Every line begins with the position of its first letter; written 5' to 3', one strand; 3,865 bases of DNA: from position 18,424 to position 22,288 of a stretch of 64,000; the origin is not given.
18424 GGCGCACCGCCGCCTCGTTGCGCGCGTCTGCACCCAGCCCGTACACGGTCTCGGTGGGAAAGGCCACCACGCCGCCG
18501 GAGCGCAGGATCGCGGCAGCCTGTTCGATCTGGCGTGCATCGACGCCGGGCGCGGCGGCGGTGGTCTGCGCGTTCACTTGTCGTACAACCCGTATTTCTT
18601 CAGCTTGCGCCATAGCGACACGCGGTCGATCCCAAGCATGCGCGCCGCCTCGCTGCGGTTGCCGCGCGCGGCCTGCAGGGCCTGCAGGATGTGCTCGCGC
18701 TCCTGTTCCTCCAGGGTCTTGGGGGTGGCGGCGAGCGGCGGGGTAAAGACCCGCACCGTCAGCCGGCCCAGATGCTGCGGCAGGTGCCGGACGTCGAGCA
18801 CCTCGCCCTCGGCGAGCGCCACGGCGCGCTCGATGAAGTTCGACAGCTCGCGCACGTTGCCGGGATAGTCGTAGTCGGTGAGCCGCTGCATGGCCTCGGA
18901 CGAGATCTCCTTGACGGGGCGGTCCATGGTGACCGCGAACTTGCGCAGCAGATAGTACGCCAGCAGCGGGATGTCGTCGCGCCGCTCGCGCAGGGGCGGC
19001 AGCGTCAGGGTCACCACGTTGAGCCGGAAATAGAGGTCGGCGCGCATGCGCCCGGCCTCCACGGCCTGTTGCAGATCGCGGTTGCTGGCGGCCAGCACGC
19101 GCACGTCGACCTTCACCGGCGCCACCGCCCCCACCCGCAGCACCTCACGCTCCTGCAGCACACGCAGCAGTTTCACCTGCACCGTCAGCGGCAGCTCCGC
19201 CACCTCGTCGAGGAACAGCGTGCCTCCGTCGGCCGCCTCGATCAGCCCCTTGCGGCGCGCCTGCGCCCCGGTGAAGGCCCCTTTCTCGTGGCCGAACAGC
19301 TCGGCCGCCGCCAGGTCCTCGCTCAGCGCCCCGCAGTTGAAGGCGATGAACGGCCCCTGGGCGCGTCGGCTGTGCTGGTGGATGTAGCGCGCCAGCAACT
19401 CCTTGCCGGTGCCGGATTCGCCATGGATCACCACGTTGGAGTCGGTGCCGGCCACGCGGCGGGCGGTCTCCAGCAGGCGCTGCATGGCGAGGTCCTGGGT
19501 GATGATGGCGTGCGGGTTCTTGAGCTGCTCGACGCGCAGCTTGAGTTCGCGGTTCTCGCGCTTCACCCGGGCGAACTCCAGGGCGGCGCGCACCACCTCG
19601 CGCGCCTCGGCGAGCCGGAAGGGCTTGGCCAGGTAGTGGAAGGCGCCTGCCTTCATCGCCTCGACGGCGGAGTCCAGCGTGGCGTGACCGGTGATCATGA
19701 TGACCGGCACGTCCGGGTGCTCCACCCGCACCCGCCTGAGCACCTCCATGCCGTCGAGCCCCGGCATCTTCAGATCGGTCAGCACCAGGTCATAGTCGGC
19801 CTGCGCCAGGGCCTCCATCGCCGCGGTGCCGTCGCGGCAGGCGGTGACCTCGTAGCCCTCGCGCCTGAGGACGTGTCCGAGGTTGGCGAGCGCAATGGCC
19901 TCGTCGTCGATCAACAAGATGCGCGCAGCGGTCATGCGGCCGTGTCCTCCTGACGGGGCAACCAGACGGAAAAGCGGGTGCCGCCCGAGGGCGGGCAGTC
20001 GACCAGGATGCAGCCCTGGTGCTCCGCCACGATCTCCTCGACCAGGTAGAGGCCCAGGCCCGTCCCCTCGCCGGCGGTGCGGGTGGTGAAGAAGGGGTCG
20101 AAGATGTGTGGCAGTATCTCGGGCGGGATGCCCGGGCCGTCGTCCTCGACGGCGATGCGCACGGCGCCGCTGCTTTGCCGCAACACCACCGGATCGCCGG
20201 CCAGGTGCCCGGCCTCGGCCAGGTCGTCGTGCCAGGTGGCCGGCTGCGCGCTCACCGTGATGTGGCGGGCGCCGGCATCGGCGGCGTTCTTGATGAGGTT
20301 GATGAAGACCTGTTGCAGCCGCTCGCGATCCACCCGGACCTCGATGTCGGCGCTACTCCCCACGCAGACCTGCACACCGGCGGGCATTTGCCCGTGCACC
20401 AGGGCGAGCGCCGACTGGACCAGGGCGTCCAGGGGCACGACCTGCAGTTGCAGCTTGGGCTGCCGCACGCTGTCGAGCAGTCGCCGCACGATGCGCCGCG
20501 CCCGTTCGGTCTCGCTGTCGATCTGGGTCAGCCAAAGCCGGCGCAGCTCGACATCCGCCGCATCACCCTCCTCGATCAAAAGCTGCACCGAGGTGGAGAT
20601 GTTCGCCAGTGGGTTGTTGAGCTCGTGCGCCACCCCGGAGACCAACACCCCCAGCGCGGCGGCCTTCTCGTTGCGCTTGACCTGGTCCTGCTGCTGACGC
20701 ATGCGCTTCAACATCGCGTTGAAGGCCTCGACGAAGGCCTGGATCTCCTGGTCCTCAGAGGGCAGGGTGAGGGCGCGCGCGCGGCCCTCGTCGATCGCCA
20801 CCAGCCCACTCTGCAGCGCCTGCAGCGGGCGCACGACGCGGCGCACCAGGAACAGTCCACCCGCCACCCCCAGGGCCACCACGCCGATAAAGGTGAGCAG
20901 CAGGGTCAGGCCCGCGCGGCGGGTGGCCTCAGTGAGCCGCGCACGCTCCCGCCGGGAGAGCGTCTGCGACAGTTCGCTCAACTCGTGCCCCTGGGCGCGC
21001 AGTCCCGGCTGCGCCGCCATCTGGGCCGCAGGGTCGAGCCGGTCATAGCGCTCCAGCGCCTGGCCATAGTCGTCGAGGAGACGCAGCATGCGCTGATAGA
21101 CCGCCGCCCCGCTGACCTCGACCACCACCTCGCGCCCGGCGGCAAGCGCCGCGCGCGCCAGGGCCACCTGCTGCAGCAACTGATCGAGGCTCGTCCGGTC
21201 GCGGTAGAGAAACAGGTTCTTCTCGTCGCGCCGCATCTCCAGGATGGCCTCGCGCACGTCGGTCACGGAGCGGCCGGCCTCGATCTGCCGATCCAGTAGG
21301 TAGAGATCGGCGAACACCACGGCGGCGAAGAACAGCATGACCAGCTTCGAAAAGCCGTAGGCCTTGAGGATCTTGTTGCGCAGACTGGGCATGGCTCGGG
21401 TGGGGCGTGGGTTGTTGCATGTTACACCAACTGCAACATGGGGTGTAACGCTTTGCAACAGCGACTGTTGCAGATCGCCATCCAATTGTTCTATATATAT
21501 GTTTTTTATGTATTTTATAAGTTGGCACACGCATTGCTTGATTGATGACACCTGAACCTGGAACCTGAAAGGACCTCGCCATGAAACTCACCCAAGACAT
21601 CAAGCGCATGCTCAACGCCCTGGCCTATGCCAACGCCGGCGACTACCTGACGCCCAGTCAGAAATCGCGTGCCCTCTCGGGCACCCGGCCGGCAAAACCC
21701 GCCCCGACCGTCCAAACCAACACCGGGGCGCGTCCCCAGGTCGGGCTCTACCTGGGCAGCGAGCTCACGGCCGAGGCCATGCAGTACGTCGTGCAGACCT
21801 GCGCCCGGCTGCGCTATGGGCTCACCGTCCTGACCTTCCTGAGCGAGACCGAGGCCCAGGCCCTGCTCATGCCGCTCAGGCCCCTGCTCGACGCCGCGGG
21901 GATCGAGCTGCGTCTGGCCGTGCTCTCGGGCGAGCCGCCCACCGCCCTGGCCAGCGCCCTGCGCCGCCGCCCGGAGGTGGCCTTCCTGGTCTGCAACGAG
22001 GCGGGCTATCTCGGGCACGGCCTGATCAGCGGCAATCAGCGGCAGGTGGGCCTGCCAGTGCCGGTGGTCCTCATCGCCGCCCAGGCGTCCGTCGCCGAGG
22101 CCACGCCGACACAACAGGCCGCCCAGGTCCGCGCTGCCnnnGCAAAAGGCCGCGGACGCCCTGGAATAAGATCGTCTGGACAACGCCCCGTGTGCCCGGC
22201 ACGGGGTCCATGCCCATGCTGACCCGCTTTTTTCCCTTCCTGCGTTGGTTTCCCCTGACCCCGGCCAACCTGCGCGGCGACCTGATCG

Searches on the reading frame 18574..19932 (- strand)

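Call 24: search_protein_families(library=pfam, proteins=[window:18574-19932:-], max_evalue=0.001)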
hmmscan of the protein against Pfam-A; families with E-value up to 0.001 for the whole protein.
window:18574-19932:- (452 aa): 10 families
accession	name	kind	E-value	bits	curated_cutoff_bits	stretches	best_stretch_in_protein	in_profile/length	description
PF00158.32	Sigma54_activat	-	1.9e-70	236.3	20.2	1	143-309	1-167/168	Sigma-54 interaction domain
PF00072.30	Response_reg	-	3e-32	111.5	30.2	1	5-114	1-110/111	Response regulator receiver domain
PF25601.1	AAA_lid_14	-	3.6e-27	94.5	27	1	315-389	1-75/87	AAA+ ATPase lid domain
PF14532.12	Sigma54_activ_2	-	6.4e-20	72.2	25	1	149-314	6-138/138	Sigma-54 interaction domain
PF02954.25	HTH_8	-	9.1e-18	64.2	22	1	406-447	1-42/42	Bacterial regulatory protein, Fis family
PF07728.20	AAA_5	-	6.4e-09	36.4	22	1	166-286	1-124/139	AAA domain (dynein-related subfamily)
PF13191.12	AAA_16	-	3.4e-05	24.8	32.6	1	150-246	9-107/167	AAA ATPase domain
PF01078.27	Mg_chelatase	-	6.5e-05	22.9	20.3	0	222-264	93-135/207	Magnesium chelatase, subunit ChlI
PF00004.35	AAA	-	0.00054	20.8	21.2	0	167-302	1-129/131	ATPase family associated with various cellular activities (AAA)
PF00493.29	MCM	-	0.00087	18.9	23.3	0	161-285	54-173/224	MCM P-loop domain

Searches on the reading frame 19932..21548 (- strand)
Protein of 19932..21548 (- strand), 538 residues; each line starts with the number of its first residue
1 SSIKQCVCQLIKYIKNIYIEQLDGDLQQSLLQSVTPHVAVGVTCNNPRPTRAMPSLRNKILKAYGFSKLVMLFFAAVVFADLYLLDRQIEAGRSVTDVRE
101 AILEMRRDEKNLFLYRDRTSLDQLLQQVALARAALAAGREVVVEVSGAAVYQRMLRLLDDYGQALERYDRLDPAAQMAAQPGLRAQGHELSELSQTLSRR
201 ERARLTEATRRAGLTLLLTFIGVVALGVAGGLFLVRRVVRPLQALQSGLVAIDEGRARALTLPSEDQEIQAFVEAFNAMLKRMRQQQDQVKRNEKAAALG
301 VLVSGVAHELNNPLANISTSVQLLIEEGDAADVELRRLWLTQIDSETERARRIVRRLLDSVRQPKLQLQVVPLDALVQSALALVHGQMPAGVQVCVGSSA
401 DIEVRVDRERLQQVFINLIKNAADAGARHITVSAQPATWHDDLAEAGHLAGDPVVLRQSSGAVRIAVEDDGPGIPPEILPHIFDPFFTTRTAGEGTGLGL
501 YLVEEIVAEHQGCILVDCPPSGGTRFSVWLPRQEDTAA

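Call 24: search_protein_families(library=pfam, proteins=[window:19932-21548:-], max_evalue=0.001)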
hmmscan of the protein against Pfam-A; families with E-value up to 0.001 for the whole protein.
window:19932-21548:- (538 aa): 3 families
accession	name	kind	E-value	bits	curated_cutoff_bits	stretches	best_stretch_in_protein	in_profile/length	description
PF02518.31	HATPase_c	-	7.5e-27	94.4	26.4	1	407-533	2-110/111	Histidine kinase-, DNA gyrase B-, and HSP90-like ATPase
PF00512.31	HisKA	-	6.8e-11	42.5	26.9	1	300-362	3-62/66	His Kinase A (phospho-acceptor) domain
PF00672.30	HAMP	-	0.00074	20.2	25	1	233-285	1-53/53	HAMP domain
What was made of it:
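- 18574..21551 (-): Histidine kinase plus sigma-54 NtrC-type response regulator, a conserved neighbour of this SulP clade. Pfam (call 24).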

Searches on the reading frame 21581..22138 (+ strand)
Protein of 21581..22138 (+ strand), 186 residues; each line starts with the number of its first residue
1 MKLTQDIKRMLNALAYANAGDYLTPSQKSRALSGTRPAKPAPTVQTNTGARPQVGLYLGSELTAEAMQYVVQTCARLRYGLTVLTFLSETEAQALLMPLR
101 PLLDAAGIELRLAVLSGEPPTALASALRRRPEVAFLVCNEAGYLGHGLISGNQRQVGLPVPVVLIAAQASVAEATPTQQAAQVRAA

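Call 88: search_protein_families(library=pfam, proteins=[window:21581-22138:+], max_evalue=0.1)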
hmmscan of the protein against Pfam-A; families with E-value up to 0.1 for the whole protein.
window:21581-22138:+ (186 aa): 0 families
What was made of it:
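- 21581..22141 (+): Conserved 186-aa ORF with no known family, immediately upstream of SulP2. No Pfam match (call 88).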
